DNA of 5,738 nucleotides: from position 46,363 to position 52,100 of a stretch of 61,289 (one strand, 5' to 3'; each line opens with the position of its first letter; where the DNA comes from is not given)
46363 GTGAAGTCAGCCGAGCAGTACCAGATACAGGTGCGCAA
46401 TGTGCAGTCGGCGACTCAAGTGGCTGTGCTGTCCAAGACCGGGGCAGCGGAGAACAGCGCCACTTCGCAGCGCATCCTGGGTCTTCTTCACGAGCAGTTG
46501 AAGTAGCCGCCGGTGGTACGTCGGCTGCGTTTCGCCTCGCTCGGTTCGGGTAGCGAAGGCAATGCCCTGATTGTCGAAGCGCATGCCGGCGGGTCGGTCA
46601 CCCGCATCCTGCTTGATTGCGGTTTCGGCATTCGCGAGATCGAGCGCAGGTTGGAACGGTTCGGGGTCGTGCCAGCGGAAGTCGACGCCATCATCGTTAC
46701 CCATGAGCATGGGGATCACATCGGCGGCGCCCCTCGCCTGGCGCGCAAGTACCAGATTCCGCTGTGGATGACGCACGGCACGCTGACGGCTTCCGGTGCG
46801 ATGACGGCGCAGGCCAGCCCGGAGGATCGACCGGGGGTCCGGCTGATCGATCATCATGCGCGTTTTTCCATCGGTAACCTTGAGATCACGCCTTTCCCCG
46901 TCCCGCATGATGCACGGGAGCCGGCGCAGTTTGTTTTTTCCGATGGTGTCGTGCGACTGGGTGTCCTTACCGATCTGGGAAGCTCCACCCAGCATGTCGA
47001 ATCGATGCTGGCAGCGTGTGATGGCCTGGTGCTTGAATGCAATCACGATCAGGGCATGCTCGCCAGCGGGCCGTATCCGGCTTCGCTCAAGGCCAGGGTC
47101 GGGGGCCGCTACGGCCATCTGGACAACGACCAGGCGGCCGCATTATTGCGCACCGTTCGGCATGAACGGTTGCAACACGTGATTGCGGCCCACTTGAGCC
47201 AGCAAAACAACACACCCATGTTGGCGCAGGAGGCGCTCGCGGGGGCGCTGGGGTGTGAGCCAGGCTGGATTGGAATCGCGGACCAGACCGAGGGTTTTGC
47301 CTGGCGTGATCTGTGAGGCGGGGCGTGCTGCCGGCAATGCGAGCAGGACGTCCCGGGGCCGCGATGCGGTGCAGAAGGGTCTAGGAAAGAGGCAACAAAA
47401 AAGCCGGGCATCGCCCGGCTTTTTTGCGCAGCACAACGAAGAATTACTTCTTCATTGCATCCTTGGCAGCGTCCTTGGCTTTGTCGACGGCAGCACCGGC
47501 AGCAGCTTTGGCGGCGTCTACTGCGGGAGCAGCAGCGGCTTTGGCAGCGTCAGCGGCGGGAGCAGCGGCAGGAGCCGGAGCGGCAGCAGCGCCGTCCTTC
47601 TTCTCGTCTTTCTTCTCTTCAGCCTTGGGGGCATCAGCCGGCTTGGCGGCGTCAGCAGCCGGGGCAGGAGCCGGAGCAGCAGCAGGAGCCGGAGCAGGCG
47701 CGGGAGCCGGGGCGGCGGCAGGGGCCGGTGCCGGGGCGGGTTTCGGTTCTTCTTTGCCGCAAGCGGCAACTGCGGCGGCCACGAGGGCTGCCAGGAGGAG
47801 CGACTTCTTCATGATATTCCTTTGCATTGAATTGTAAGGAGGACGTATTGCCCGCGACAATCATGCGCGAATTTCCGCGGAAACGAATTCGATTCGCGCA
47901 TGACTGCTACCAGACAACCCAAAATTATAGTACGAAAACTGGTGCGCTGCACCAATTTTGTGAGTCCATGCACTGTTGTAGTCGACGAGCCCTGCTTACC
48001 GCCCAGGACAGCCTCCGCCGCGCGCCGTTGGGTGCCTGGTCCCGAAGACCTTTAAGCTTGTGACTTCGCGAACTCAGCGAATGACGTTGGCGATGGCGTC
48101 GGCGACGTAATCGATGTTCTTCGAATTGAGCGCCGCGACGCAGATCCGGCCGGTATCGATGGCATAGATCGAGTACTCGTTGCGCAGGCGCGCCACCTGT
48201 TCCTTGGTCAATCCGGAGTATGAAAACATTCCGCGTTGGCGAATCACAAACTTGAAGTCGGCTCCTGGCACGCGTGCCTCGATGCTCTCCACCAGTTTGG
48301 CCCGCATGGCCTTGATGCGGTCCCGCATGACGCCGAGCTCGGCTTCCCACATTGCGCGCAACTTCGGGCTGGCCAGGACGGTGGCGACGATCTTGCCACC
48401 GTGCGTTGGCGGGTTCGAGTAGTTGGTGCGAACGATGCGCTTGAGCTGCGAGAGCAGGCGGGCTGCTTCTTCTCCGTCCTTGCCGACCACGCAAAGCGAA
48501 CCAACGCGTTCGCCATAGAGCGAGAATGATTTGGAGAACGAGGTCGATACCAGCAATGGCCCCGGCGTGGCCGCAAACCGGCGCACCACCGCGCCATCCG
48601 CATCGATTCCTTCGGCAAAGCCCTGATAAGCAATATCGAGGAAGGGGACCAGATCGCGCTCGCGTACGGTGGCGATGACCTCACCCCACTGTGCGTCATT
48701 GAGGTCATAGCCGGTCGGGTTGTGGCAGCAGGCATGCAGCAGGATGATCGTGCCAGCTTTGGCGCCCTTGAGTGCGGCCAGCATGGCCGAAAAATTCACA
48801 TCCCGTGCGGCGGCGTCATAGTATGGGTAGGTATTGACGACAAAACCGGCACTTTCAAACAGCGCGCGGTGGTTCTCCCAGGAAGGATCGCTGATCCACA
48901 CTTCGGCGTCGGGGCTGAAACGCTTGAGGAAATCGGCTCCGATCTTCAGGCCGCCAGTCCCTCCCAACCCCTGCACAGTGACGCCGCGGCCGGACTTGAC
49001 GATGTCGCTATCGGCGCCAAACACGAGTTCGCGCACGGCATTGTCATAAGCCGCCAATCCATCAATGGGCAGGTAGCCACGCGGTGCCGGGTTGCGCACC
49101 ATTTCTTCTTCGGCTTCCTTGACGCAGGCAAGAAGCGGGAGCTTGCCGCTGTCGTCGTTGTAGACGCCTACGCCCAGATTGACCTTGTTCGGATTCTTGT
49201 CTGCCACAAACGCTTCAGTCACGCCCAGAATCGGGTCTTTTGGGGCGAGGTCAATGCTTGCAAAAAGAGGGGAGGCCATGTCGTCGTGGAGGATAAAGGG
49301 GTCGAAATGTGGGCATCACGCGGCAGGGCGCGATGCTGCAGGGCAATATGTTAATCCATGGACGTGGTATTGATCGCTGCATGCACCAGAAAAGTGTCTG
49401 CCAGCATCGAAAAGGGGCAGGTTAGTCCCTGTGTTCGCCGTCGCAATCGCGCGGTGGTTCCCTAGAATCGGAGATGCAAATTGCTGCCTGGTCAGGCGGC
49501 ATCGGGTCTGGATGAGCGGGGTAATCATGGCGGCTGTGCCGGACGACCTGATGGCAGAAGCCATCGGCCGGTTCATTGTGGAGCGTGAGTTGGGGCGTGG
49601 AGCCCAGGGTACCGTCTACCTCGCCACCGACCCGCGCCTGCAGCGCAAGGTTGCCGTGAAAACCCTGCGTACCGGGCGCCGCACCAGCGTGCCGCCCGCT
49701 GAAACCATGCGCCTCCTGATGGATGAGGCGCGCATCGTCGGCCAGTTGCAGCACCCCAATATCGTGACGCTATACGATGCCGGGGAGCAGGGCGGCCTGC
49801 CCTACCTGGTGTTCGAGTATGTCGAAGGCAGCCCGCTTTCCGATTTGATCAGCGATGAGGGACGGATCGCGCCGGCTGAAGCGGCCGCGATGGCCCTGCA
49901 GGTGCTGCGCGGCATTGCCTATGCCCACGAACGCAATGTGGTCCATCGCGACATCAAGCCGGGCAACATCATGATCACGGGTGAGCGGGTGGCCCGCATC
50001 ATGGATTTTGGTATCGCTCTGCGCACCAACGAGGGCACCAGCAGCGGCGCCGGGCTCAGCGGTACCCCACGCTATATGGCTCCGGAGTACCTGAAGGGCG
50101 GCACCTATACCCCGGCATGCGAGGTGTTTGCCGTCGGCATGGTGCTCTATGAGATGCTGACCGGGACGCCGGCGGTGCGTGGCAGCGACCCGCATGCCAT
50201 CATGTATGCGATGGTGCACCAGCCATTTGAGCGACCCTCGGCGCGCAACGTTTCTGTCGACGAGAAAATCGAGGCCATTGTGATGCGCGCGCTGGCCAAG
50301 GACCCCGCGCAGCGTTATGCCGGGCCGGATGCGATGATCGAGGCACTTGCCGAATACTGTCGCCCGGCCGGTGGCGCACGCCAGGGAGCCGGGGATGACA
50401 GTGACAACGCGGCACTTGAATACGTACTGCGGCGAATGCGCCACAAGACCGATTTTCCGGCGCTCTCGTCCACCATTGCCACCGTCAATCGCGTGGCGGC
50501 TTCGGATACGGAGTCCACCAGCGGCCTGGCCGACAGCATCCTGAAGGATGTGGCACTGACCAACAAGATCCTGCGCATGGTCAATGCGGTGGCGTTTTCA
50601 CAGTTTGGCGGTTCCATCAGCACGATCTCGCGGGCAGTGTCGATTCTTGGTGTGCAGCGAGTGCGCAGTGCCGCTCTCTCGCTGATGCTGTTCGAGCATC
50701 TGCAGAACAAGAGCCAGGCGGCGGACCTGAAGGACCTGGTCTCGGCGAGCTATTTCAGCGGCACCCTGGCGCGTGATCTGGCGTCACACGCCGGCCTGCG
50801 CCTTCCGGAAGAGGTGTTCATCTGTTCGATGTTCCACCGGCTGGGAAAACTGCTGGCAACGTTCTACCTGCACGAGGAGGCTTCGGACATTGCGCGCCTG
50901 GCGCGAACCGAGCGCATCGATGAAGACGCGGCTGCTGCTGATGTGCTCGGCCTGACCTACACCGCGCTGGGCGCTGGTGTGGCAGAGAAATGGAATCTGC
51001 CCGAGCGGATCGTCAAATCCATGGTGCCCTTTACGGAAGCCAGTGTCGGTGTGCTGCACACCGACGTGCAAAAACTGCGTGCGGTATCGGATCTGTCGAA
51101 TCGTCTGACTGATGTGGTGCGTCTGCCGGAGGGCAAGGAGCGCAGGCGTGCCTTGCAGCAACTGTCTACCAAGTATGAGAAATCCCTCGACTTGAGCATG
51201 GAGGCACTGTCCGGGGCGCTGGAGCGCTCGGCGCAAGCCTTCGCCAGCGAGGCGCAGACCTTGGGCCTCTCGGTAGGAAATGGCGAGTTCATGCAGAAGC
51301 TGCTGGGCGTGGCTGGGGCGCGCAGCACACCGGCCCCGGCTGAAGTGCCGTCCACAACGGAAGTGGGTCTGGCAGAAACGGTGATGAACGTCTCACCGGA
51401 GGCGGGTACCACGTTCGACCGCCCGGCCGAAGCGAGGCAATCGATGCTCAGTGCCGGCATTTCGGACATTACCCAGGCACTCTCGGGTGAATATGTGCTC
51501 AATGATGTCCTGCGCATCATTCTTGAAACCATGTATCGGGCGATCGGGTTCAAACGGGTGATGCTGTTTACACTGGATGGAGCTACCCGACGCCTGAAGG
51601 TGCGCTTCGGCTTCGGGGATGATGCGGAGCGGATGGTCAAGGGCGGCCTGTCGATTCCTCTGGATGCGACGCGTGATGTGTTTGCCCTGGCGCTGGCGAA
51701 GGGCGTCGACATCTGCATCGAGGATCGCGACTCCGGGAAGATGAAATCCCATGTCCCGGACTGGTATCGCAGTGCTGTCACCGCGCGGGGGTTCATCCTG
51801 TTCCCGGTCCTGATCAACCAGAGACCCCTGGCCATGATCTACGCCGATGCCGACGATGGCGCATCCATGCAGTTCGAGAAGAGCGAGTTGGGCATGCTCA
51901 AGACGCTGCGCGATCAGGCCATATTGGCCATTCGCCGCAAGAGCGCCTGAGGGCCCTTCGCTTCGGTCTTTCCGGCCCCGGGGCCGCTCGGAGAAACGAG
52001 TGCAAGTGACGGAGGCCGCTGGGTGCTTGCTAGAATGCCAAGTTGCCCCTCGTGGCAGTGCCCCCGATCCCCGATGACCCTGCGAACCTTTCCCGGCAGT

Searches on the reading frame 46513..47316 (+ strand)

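Call 47: search_protein_families(library=pfam, proteins=[window:46513-47316:+], max_evalue=0.00001)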
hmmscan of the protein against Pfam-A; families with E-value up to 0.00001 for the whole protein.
window:46513-47316:+ (267 aa): 2 families
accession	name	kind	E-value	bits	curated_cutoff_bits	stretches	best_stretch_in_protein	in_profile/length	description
PF12706.13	Lactamase_B_2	-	2.8e-25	89.5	27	1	30-220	1-195/200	Beta-lactamase superfamily domain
PF00753.33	Lactamase_B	-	9.1e-14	52.3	22.7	1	16-153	6-126/196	Metallo-beta-lactamase superfamily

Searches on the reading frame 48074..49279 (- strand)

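Call 47: search_protein_families(library=pfam, proteins=[window:48074-49279:-], max_evalue=0.00001)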
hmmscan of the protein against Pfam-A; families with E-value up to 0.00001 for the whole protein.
window:48074-49279:- (401 aa): 1 family
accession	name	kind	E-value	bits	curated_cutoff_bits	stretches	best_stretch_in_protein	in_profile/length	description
PF00155.27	Aminotran_1_2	-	7.6e-80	269.2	19.7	1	31-396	2-361/361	Aminotransferase class I and II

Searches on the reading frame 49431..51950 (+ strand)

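Call 47: search_protein_families(library=pfam, proteins=[window:49431-51950:+], max_evalue=0.00001)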
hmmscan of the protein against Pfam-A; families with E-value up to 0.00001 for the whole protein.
window:49431-51950:+ (839 aa): 4 families
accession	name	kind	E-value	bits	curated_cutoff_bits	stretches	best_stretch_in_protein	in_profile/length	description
PF00069.31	Pkinase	-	2.6e-56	191.4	31.7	1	50-298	3-254/263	Protein kinase domain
PF08668.18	HDOD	-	2.1e-37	129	22.9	1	343-531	2-190/196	HDOD domain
PF07714.23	PK_Tyr_Ser-Thr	-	3.8e-37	128.4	23.1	1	50-295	3-248/258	Protein tyrosine and serine/threonine kinase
PF01636.29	APH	-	1.7e-07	31.7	23.2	0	52-161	3-109/239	Phosphotransferase enzyme family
